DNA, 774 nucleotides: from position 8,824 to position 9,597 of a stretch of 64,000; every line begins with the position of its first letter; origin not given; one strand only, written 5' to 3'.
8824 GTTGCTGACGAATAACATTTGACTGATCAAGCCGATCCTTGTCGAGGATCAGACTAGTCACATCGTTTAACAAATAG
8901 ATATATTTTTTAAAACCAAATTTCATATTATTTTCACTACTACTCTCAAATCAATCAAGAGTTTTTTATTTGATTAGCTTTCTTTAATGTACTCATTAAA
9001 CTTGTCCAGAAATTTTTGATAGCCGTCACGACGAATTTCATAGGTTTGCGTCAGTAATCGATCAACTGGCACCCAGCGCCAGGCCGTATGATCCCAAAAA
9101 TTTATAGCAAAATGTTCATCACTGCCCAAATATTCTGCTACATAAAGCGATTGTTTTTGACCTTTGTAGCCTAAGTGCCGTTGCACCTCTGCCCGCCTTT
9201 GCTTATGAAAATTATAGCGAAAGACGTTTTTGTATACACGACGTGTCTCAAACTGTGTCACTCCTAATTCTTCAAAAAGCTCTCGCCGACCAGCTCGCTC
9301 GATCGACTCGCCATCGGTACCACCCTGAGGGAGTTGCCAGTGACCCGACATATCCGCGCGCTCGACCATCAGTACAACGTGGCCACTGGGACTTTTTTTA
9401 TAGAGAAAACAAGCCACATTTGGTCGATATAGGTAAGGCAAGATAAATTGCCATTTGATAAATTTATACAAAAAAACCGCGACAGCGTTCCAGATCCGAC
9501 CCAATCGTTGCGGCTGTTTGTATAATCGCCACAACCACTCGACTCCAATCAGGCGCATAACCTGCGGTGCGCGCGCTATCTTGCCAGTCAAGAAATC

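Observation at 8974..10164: Single ORF fusing a GT26 (TagA/WecG) glycosyltransferase to an RppH/NudH-like Nudix hydrolase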

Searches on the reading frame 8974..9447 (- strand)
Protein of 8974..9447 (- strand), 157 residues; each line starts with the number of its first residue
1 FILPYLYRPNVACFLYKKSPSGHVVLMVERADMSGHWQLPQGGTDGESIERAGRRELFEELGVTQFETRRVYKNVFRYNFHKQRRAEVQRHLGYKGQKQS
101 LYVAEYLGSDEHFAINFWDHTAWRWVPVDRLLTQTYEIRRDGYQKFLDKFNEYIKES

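Call 19: search_solved_structures(query=window:8977-9444:-, max_evalue=1, show_alignments=4)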
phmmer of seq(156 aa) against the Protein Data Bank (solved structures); distinct sequences matched with E-value up to 1: 70 (the best 60 are shown).
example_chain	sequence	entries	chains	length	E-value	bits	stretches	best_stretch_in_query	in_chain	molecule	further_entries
1f3y_A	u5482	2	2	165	1.1e-12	51.4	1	6-150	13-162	DIADENOSINE 5',5'''-P1,P4-TETRAPHOSPHATE HYDROLASE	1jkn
6d1q_B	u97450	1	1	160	8.5e-12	48.5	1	6-151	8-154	RNA pyrophosphohydrolase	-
6d1v_B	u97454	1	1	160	8.5e-12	48.5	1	6-151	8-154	RNA pyrophosphohydrolase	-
4s2w_A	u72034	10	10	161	8.7e-12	48.5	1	6-151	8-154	RNA pyrophosphohydrolase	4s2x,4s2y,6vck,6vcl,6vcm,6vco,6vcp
5ygu_B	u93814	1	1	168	8.8e-12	48.5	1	6-151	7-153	RNA pyrophosphohydrolase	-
2kdv_A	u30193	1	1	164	9.2e-12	48.4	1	6-151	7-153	RNA pyrophosphohydrolase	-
4s2v_A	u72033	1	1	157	9.9e-12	48.3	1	6-150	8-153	RNA pyrophosphohydrolase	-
6d13_B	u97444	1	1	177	1.2e-11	48.1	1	6-151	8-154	RNA pyrophosphohydrolase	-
6vcn_A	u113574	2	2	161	1.8e-11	47.5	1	6-150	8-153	RNA pyrophosphohydrolase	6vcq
2kdw_A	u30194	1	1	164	6.1e-11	45.8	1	6-151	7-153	RNA pyrophosphohydrolase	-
6dt3_A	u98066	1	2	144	0.0032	20.7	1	20-64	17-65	Nucleoside triphosphatase NudI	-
5zrc_A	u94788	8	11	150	0.0072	19.5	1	29-78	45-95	Putative mutator protein MutT2/NUDIX hydrolase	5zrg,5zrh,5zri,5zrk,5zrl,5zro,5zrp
4dyw_A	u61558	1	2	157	0.0081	19.3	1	7-63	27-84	MutT/NUDIX family protein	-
4v14_A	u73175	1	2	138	0.0086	19.3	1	28-72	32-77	MUTATOR MUTT PROTEIN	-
5otn_A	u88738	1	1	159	0.012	18.8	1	21-73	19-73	Nudix (Nucleoside diphosphate linked moiety X)-type motif 1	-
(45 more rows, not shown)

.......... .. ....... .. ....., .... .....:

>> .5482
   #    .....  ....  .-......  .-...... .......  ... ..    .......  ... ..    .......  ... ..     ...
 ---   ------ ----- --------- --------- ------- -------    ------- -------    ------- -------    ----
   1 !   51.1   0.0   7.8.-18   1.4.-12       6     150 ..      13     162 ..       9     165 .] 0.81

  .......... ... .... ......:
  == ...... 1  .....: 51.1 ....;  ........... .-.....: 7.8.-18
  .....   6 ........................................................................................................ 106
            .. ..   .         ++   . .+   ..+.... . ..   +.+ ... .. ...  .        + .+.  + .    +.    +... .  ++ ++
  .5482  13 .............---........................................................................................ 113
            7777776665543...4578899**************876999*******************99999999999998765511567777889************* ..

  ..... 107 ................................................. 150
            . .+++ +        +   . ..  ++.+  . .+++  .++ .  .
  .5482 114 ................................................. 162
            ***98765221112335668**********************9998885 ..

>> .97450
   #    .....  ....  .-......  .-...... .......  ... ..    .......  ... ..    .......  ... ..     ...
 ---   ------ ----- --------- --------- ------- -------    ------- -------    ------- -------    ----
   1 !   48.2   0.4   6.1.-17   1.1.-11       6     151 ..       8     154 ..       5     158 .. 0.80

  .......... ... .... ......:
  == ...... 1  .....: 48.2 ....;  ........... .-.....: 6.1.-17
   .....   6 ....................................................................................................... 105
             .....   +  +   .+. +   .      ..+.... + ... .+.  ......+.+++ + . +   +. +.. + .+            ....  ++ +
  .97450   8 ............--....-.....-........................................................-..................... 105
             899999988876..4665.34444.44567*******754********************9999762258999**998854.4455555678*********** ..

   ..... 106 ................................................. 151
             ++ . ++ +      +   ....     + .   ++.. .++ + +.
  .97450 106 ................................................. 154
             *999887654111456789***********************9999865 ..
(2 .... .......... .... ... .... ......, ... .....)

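Call 30: search_protein_representatives(protein=window:8974-9447:-)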
Query: 157 residues. Proteins with E-value up to 0.001 (for the whole library): 1338; up to 1e-10: 153; up to 1e-30: 18. The best 150 are listed.
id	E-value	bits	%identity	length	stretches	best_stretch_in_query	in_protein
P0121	4.4e-48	179.6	54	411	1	1-154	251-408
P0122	4.7e-45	169.7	51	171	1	1-156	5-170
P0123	1.8e-43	164.5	56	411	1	1-152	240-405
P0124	3.9e-43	163.5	50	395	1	1-152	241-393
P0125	3.3e-42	160.5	54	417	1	1-152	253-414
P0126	1.2e-40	155.4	56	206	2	1-81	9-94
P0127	1.3e-40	155.3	48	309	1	1-155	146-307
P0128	2.1e-40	154.6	45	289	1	1-151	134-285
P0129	1.3e-37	145.5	44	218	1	1-156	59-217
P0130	2.0e-37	144.9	45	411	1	1-154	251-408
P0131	3.2e-34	134.5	44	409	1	1-154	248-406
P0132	5.1e-34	133.8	40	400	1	1-156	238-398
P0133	7.0e-34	133.4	43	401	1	1-155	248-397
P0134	1.5e-32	129.1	40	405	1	1-156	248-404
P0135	2.8e-32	128.2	52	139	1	27-152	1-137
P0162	1.5e-16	77.1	36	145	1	7-146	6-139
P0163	1.7e-16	76.8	36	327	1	7-152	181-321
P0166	7.4e-16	74.8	33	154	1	22-155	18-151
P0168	1.2e-15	74.1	34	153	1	6-149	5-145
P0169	1.3e-15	74.0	36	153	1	6-154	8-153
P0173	2.2e-15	73.2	36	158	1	6-153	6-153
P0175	3.8e-15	72.5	35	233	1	7-155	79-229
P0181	1.2e-14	70.8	37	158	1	1-144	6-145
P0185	3.3e-14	69.4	34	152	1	24-155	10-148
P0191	4.7e-14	68.9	36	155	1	7-143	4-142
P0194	7.4e-14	68.3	35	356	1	7-145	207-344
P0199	1.5e-13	67.3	34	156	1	6-146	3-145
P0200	1.9e-13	66.9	38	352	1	6-141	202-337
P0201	2.0e-13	66.9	34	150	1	4-151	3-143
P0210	7.4e-13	65.0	34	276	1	4-156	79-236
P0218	1.9e-12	63.7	38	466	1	8-145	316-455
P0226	4.2e-12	62.6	33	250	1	4-147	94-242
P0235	7.2e-12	61.8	34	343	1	6-155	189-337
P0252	2.4e-11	60.1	37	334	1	6-140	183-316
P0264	5.4e-11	59.0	32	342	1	18-155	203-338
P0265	6.0e-11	58.8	32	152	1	4-144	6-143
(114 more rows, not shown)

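Call 35: find_encoding_contigs(protein=P0122, flank=6000, max_places=4)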
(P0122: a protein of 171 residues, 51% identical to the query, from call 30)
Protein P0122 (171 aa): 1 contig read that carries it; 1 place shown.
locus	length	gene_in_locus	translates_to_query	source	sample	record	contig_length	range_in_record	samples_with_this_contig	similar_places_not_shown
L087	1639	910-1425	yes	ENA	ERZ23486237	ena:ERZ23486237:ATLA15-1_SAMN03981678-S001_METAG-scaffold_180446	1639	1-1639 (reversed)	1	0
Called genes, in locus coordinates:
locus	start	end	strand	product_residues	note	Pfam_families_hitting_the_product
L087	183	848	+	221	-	PF03808:Glyco_tran_WecG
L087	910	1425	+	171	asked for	PF00293:NUDIX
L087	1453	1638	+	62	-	?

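Call 39: search_protein_families(library=pfam, proteins=[P0163, P0194, P0200, P0235, P0252, P0264, P0218, P0175, P0210, P0226], max_evalue=0.001)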
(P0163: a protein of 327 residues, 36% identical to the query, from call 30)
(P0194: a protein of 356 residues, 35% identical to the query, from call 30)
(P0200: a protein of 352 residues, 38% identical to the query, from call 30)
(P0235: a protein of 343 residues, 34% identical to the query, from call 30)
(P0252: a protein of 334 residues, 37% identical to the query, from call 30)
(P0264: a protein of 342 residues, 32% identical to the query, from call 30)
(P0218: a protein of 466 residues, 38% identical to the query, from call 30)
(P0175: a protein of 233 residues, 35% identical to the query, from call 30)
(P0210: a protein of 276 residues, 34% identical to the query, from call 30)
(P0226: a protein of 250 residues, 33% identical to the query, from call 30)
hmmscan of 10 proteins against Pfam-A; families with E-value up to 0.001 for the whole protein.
P0163 (327 aa): 3 families
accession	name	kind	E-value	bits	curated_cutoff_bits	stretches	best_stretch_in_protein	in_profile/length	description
PF00293.34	NUDIX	-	1.1e-22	80.9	21.1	1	180-303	1-119/134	NUDIX domain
PF02834.22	LigT_PEase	-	1.1e-15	58.1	23.3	1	16-88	14-86/87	LigT like Phosphoesterase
PF13563.12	2_5_RNA_ligase2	-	4.6e-06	27.2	27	1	10-134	2-121/152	2'-5' RNA ligase superfamily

P0194 (356 aa): 2 families
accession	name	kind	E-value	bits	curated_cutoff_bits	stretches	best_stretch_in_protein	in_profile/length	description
PF00293.34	NUDIX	-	3e-18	66.6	21.1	1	207-340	2-129/134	NUDIX domain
PF02834.22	LigT_PEase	-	5.2e-16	59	23.3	1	31-111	1-82/87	LigT like Phosphoesterase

P0200 (352 aa): 3 families
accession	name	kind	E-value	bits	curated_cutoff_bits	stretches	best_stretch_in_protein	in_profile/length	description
PF00293.34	NUDIX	-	6.7e-19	68.7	21.1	1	203-334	2-126/134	NUDIX domain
PF02834.22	LigT_PEase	-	5e-14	52.7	23.3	1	12-83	6-78/87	LigT like Phosphoesterase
PF13563.12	2_5_RNA_ligase2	-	3.5e-08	34.1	27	1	35-131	21-117/152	2'-5' RNA ligase superfamily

P0235 (343 aa): 1 family
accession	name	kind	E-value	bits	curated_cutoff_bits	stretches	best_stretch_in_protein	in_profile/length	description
PF00293.34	NUDIX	-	2.4e-21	76.6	21.1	1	191-327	3-133/134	NUDIX domain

P0252 (334 aa): 3 families
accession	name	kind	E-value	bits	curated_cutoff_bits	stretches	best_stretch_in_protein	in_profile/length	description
PF00293.34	NUDIX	-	9.4e-22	77.9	21.1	1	184-316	2-128/134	NUDIX domain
PF02834.22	LigT_PEase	-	1.9e-18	66.9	23.3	1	9-90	3-85/87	LigT like Phosphoesterase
PF13563.12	2_5_RNA_ligase2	-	5.7e-10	39.9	27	1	23-156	11-146/152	2'-5' RNA ligase superfamily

P0264 (342 aa): 1 family
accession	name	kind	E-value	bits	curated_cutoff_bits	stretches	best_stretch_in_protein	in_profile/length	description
PF00293.34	NUDIX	-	2.6e-17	63.5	21.1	1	194-328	2-133/134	NUDIX domain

P0218 (466 aa): 2 families
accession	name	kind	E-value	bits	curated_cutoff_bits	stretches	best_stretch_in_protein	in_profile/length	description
PF00293.34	NUDIX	-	1.6e-20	73.9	21.1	1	315-442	2-120/134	NUDIX domain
PF04748.18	Polysacc_deac_2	-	1.9e-12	47.2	27.5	1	136-267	22-154/212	Divergent polysaccharide deacetylase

P0175 (233 aa): 1 family
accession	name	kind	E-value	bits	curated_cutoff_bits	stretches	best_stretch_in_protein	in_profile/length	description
PF00293.34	NUDIX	-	5.1e-22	78.8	21.1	1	80-211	3-125/134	NUDIX domain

P0210 (276 aa): 1 family
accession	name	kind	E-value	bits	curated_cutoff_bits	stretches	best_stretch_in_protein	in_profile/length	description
PF00293.34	NUDIX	-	1.7e-19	70.6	21.1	1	82-227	2-131/134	NUDIX domain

P0226 (250 aa): 2 families
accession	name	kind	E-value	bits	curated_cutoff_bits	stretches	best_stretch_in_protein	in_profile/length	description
PF00293.34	NUDIX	-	9e-27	94.1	21.1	1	96-239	1-132/134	NUDIX domain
PF14815.12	NUDIX_4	-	0.0009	19.5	35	0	103-155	2-55/113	NUDIX domain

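Call 40: list_cluster_members(proteins=[P0162, P0166, P0168, P0169, P0173, P0181, P0185, P0191, P0199, P0201])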
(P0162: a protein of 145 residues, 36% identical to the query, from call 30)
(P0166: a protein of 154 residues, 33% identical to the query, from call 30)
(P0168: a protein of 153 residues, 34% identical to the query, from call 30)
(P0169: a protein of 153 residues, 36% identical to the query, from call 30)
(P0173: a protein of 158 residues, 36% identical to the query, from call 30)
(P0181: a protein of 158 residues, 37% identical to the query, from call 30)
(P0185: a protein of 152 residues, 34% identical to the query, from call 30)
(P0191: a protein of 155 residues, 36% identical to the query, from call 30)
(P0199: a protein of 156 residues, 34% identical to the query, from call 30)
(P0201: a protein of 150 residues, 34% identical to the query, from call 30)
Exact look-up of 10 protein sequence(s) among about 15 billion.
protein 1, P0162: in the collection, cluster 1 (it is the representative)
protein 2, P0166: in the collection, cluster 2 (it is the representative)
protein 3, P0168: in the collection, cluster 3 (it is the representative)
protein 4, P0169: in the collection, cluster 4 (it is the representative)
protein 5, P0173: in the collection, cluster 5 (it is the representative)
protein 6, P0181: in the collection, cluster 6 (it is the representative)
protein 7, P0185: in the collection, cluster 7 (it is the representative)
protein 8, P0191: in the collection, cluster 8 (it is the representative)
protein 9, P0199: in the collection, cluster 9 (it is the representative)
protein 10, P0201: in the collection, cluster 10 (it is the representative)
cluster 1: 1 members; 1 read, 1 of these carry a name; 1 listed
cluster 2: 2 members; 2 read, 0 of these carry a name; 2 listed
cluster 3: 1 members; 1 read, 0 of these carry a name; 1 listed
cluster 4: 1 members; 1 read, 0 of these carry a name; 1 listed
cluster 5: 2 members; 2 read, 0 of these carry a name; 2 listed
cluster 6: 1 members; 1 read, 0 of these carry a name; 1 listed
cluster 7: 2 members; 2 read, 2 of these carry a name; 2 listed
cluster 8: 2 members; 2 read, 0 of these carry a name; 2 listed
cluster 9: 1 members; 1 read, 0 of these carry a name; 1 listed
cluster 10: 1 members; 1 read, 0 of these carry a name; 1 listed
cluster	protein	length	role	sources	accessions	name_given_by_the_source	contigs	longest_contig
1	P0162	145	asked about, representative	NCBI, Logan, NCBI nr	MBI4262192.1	NUDIX domain-containing protein [Candidatus Uhrbacteria bacterium]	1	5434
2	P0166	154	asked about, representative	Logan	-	-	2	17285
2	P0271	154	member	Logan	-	-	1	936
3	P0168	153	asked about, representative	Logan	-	-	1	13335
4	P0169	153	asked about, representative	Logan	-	-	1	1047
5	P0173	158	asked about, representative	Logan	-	-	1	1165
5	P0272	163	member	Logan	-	-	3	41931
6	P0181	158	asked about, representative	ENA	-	-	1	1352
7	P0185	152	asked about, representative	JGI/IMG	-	putative (di)nucleoside polyphosphate hydrolase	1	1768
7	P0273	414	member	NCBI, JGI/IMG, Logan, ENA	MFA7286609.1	MAG: WecB/TagA/CpsF family glycosyltransferase [Patescibacteria group bacterium]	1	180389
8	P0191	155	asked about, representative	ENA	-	-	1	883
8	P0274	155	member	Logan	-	-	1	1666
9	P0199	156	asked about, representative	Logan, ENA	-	-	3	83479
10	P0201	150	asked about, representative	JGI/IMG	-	-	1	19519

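Call 41: find_encoding_contigs(protein=P0199, flank=6000, max_places=2)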
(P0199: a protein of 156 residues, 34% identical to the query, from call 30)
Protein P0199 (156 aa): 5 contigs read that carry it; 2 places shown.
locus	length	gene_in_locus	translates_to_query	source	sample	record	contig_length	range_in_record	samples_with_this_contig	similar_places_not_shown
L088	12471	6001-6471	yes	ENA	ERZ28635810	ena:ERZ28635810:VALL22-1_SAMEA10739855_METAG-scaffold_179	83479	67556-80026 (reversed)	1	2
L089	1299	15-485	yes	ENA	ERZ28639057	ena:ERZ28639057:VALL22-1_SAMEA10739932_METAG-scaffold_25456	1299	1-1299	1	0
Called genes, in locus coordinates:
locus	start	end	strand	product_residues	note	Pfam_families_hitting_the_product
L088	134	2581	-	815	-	PF00989:PAS (faint), PF08448:PAS_4 (faint), PF13188:PAS_8 (faint), PF12860:PAS_7, PF00512:HisKA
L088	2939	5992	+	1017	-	PF13306:LRR_5 (weak), PF13855:LRR_8 (faint), PF13306:LRR_5, PF25421:DUF7891 (faint), PF13306:LRR_5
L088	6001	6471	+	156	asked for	PF00293:NUDIX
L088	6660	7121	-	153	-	PF00430:ATP-synt_B (weak)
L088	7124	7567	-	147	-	PF02326:YMF19, PF00430:ATP-synt_B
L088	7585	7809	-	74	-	PF00137:ATP-synt_C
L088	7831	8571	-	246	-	PF00119:ATP-synt_A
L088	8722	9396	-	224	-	PF02384:N6_Mtase, PF05175:MTS, PF01170:UPF0020 (weak), PF13847:Methyltransf_31, PF08241:Methyltransf_11 (weak), PF13649:Methyltransf_25, PF07669:Eco57I (weak)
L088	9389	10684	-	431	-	PF00324:AA_permease, PF13520:AA_permease_2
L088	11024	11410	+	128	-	PF03061:4HBT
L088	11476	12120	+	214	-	PF01025:GrpE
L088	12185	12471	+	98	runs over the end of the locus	PF02325:CCB3_YggT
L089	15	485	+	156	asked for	PF00293:NUDIX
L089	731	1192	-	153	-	PF00430:ATP-synt_B (weak)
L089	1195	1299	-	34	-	?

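Call 42: find_encoding_contigs(protein=P0166, flank=6000, max_places=2)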
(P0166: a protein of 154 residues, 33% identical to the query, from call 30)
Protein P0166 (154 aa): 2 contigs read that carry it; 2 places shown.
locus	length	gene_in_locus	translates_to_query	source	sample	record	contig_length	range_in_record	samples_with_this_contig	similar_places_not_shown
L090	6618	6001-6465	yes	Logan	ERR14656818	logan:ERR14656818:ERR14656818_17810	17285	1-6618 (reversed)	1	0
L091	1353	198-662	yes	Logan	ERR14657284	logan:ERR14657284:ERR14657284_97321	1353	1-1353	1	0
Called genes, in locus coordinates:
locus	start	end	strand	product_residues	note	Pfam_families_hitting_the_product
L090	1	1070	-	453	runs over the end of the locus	PF00749:tRNA-synt_1c, PF19269:Anticodon_2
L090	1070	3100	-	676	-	PF06480:FtsH_ext, PF06068:TIP49 (weak), PF00004:AAA, PF17862:AAA_lid_3, PF01434:Peptidase_M41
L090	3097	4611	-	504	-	PF01171:ATP_bind_3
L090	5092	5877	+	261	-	PF01381:HTH_3, PF12844:HTH_19 (weak), PF13443:HTH_26, PF13560:HTH_31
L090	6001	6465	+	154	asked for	PF00293:NUDIX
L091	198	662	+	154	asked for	PF00293:NUDIX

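Call 43: find_encoding_contigs(protein=P0201, flank=6000, max_places=2)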
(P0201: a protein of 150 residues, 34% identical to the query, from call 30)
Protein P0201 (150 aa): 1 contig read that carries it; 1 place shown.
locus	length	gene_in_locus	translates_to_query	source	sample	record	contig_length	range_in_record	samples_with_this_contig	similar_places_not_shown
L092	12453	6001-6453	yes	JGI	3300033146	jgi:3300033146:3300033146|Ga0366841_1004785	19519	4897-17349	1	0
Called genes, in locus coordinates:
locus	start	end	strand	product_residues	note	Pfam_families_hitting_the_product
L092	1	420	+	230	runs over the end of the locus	PF00970:FAD_binding_6, PF00175:NAD_binding_1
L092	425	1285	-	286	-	PF01509:TruB_N, PF16198:TruB_C_2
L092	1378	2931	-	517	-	PF01966:HD, PF08668:HDOD (weak)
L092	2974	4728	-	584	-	PF07973:tRNA_SAD, PF00587:tRNA-synt_2b, PF03129:HGTP_anticodon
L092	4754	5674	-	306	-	PF01145:Band_7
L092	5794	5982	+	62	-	-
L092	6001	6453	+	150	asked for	PF00293:NUDIX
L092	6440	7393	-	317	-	PF02096:60KD_IMP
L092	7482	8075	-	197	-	-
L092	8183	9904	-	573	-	PF13287:Fn3_assoc, PF13290:CHB_HEX_C_1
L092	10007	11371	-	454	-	PF00772:DnaB, PF13481:AAA_25, PF03796:DnaB_C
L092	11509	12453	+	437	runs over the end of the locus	PF12895:ANAPC3 (faint), PF13174:TPR_6 (faint), PF13414:TPR_11 (faint), PF13432:TPR_16 (faint), PF21033:RMD1-3 (faint), PF00515:TPR_1, PF07719:TPR_2 (weak), PF13181:TPR_8 (weak), +7 more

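Call 72: list_cluster_members(proteins=[P0163, P0194, P0200, P0252, P0218, P0235, P0264, P0175, P0226, P0168])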
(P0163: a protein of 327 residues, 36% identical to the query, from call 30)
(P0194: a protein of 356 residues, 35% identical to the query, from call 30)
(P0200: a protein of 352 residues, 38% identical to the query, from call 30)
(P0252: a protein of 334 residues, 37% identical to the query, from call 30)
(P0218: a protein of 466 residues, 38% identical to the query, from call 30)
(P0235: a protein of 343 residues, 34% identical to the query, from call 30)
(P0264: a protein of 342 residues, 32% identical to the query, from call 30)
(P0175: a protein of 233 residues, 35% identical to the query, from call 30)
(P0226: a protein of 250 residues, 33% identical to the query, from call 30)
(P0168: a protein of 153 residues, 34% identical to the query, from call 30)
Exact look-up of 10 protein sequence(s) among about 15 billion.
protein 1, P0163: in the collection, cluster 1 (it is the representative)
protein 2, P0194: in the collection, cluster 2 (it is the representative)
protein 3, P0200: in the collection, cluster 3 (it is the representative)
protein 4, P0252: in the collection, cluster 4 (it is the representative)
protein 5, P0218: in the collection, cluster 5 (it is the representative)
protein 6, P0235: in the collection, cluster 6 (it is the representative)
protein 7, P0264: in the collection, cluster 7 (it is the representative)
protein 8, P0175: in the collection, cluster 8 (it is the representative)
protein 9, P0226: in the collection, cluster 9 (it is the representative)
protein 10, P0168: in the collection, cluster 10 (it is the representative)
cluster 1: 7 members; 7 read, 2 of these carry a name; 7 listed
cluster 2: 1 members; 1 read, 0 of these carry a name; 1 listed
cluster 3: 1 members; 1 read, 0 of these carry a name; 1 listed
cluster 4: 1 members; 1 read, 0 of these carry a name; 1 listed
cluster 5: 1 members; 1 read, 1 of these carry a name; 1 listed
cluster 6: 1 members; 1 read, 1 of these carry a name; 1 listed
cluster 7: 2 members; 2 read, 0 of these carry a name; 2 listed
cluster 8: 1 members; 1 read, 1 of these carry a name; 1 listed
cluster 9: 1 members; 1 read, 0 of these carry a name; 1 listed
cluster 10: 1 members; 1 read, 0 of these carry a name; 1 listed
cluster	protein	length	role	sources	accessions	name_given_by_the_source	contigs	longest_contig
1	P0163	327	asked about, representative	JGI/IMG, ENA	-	-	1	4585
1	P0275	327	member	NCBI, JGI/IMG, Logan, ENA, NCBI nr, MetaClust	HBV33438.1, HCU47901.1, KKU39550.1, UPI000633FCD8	TPA: RNA 2',3'-cyclic phosphodiesterase [Patescibacteria group bacterium] | MAG: hypothetical protein UX54_C0009G0012 [Parcubacteria group bacterium ... | status=active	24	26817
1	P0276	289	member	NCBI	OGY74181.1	MAG: hypothetical protein A3H61_01440, partial [Candidatus Jacksonbacteria bacterium ...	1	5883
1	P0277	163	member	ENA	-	-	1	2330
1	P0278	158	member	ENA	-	-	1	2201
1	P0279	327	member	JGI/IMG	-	-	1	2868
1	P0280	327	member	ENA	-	-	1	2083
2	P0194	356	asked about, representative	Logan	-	-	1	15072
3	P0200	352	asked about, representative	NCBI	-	-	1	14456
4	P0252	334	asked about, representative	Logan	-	-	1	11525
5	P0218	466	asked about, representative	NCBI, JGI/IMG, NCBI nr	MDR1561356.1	MAG: RNA pyrophosphohydrolase [Holosporaceae bacterium] | putative (di)nucleoside polyphosphate hydrolase | RNA pyrophosphohydrolase [Holosporaceae bacterium]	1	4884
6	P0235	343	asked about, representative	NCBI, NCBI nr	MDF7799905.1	RNA pyrophosphohydrolase [Pontiellaceae bacterium B1224]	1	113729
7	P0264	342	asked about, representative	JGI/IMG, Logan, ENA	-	-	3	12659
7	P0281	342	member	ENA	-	-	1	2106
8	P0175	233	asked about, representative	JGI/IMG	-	putative (di)nucleoside polyphosphate hydrolase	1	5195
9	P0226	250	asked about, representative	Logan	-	-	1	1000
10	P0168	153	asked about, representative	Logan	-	-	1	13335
